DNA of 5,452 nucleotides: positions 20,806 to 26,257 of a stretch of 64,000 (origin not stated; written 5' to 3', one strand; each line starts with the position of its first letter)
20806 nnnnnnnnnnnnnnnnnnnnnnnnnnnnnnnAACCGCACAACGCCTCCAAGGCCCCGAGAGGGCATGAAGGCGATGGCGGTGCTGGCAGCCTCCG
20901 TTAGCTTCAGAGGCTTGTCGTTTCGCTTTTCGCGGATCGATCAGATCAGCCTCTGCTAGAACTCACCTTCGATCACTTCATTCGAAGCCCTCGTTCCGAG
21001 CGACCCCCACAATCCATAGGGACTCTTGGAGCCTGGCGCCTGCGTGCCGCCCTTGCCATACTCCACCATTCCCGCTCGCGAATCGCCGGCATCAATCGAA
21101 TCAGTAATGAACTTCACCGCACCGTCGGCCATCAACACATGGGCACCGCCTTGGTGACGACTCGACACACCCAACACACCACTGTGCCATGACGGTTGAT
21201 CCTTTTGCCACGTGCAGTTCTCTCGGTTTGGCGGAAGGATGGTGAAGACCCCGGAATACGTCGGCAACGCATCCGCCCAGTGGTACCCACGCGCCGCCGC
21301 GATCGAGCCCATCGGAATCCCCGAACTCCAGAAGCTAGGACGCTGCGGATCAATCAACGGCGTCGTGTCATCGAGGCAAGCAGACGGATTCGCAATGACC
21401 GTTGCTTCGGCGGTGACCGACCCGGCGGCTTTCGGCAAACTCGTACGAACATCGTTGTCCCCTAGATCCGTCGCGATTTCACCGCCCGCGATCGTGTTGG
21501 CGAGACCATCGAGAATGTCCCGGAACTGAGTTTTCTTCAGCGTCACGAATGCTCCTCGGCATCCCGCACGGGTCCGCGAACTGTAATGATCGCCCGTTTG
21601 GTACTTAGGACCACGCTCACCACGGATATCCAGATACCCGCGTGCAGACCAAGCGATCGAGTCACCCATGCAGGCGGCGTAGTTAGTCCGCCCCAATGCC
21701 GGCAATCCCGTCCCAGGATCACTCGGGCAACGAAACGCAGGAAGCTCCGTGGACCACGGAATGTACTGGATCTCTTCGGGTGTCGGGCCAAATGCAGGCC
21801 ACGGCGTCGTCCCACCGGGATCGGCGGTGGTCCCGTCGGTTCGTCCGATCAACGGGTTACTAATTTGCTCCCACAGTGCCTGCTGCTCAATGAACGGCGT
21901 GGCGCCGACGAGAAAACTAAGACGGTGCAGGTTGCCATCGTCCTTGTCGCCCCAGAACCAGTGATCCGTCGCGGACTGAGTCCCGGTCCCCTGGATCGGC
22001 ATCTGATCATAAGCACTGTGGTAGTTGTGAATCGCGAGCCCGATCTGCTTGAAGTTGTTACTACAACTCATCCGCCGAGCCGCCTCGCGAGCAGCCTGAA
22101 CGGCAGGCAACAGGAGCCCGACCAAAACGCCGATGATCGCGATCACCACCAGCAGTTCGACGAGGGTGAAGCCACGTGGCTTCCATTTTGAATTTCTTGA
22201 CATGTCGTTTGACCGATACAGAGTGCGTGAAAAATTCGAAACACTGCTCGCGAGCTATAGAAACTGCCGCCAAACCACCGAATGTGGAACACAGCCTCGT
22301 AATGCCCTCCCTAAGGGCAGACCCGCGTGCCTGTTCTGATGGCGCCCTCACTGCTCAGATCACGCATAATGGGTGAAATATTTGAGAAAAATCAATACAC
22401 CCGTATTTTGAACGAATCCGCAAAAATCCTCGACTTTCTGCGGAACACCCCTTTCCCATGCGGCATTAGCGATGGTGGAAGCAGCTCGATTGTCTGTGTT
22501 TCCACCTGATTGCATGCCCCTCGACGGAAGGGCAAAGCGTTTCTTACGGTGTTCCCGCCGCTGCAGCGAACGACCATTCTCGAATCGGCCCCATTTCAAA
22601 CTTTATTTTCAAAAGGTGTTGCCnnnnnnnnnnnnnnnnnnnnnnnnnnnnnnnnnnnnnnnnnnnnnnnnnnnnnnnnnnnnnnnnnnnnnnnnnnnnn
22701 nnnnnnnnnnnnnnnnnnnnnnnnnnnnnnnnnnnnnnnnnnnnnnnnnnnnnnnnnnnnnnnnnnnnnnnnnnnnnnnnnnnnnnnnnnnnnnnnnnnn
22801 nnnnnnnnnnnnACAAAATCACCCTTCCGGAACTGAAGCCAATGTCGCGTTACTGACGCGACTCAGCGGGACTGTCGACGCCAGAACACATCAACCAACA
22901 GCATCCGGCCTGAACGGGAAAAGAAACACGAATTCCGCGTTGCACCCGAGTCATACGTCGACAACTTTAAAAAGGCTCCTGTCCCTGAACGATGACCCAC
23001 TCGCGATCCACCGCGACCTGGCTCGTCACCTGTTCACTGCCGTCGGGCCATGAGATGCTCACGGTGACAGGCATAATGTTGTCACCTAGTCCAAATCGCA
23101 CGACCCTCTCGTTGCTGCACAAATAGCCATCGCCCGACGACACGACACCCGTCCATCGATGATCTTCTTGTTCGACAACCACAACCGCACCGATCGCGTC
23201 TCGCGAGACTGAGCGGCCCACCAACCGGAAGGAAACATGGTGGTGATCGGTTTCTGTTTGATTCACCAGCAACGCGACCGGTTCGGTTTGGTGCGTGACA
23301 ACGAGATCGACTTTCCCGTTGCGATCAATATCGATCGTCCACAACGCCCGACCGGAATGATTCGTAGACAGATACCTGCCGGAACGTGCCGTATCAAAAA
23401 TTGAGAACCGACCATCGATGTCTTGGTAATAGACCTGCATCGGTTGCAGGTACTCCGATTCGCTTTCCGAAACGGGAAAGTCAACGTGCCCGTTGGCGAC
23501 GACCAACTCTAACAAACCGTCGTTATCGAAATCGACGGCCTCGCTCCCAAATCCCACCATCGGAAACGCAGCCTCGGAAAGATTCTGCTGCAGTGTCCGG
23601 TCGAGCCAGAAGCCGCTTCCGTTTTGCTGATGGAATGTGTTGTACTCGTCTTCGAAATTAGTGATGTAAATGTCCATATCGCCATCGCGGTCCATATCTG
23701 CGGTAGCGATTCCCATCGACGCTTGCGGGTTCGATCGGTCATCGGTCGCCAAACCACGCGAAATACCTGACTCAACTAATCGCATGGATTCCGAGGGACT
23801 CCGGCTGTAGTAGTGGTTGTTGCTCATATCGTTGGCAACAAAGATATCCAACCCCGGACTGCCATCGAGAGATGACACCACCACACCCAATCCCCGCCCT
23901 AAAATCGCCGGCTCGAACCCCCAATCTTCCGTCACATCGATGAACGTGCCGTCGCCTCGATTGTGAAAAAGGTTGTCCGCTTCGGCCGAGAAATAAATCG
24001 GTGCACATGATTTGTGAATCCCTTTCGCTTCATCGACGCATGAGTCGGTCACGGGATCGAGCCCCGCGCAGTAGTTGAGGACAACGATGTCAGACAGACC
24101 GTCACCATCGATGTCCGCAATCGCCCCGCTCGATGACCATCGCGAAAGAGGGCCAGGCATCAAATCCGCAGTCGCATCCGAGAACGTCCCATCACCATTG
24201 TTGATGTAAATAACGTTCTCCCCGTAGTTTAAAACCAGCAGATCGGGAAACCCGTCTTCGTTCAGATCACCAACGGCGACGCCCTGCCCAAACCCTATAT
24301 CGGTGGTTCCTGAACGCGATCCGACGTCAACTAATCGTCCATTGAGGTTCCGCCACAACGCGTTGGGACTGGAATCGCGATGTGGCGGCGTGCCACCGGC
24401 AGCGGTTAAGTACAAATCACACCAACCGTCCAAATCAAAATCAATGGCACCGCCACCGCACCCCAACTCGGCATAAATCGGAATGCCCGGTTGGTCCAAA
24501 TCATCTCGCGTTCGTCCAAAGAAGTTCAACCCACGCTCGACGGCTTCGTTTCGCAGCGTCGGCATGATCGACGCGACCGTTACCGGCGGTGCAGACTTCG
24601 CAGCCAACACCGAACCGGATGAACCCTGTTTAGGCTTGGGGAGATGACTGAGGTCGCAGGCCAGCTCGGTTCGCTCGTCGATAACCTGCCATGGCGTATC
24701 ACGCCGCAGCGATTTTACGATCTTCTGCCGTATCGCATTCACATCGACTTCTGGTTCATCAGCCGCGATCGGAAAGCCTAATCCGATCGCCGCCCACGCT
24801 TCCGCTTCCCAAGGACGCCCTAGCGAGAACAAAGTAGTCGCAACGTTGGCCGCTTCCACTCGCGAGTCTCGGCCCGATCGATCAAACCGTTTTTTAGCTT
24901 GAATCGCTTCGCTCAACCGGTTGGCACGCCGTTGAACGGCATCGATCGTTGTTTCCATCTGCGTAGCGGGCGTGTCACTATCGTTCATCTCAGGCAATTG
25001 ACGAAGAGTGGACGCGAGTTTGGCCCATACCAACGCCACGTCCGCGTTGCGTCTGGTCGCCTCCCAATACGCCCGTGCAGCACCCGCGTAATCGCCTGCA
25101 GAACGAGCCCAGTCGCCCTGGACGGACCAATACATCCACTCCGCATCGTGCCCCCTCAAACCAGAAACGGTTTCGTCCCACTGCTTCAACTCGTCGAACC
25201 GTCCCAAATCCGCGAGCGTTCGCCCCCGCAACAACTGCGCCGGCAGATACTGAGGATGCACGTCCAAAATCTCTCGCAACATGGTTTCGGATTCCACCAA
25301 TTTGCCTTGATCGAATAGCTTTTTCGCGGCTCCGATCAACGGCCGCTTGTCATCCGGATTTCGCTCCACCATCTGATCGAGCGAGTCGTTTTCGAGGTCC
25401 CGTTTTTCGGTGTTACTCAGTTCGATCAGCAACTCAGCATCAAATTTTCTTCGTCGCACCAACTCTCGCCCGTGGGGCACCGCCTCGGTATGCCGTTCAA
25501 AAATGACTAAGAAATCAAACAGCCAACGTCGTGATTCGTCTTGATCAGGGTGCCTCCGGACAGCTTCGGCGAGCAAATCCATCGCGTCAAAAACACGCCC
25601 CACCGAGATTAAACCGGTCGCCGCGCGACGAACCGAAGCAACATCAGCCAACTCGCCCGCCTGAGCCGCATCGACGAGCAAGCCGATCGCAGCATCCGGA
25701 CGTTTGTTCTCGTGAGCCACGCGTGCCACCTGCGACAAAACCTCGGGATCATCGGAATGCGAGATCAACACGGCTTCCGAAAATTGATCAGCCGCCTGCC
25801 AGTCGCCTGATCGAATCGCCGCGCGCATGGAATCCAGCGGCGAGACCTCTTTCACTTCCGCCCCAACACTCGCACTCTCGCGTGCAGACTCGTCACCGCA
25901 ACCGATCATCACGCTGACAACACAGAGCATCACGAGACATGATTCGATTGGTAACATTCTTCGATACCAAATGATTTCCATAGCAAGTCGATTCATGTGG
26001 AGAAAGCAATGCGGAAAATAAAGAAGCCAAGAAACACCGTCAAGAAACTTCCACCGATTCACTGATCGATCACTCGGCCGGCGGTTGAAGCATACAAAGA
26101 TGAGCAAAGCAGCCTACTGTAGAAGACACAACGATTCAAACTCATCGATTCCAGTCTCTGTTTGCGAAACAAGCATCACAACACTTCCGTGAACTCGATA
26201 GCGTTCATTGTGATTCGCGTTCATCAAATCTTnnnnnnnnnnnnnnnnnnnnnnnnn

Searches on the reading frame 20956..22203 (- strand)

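Call 8: search_protein_families(library=pfam, proteins=[window:20956-22203:-], max_evalue=0.001)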
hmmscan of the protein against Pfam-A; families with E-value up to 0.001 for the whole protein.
window:20956-22203:- (415 aa): 2 families
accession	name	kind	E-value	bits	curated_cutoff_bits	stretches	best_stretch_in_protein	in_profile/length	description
PF07596.16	SBP_bac_10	-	3.1e-62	211.5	23.3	1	36-372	1-267/268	Protein of unknown function (DUF1559)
PF07963.17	N_methyl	-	8.8e-08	31.9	21.2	1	10-32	5-27/27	Prokaryotic N-terminal methylation motif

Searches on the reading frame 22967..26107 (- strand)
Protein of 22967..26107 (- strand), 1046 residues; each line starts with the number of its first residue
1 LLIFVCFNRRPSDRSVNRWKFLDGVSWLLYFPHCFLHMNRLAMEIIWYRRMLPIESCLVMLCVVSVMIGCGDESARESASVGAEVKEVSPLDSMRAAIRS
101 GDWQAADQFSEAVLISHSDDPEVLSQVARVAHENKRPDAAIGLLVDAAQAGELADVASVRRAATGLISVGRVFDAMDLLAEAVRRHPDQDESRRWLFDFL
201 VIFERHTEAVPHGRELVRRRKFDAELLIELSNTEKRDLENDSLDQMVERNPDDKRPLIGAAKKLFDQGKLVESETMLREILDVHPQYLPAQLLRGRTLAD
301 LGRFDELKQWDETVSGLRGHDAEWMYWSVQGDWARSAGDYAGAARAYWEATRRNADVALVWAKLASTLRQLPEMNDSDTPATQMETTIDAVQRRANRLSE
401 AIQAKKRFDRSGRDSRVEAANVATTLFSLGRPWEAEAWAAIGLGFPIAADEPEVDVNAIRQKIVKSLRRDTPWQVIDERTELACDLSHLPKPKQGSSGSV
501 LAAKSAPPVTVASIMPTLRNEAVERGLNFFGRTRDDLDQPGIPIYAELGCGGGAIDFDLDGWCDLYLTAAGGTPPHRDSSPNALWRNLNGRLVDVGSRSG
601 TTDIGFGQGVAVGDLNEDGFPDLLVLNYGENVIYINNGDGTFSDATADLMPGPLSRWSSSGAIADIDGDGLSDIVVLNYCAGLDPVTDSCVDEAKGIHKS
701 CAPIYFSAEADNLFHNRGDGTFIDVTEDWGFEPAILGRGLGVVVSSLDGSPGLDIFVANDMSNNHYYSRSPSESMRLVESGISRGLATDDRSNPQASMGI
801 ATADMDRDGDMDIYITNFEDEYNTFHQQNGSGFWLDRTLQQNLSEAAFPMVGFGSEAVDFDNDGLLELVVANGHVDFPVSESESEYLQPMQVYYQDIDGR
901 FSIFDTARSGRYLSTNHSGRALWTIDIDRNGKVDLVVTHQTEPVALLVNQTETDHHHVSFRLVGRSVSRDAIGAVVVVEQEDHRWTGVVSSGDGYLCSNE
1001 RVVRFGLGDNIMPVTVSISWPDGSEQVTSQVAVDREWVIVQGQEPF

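Call 8: search_protein_families(library=pfam, proteins=[window:22967-26107:-], max_evalue=0.001)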
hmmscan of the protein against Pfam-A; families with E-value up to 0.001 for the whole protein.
window:22967-26107:- (1046 aa): 7 families
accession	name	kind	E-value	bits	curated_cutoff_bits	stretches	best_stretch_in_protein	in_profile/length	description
PF13517.12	FG-GAP_3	-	4.9e-37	126.8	26.9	5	614-676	1-61/61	FG-GAP-like repeat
PF01839.29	FG-GAP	-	2.1e-16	59.8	22.1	1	606-640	1-32/37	FG-GAP repeat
PF07593.17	UnbV_ASPIC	-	1.5e-15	57.2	23.4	1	971-1037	1-67/68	ASPIC and UnbV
PF14559.12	TPR_19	-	2.6e-10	40.9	25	0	243-290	14-61/68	Tetratricopeptide repeat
PF13432.12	TPR_16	-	1.6e-08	35.3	32.7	0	95-149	5-58/65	Tetratricopeptide repeat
PF13428.12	TPR_14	-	5.6e-06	27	23.5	0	331-366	8-43/44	Tetratricopeptide repeat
PF14561.12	TPR_20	-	2.5e-05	25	25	0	154-215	20-83/90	Tetratricopeptide repeat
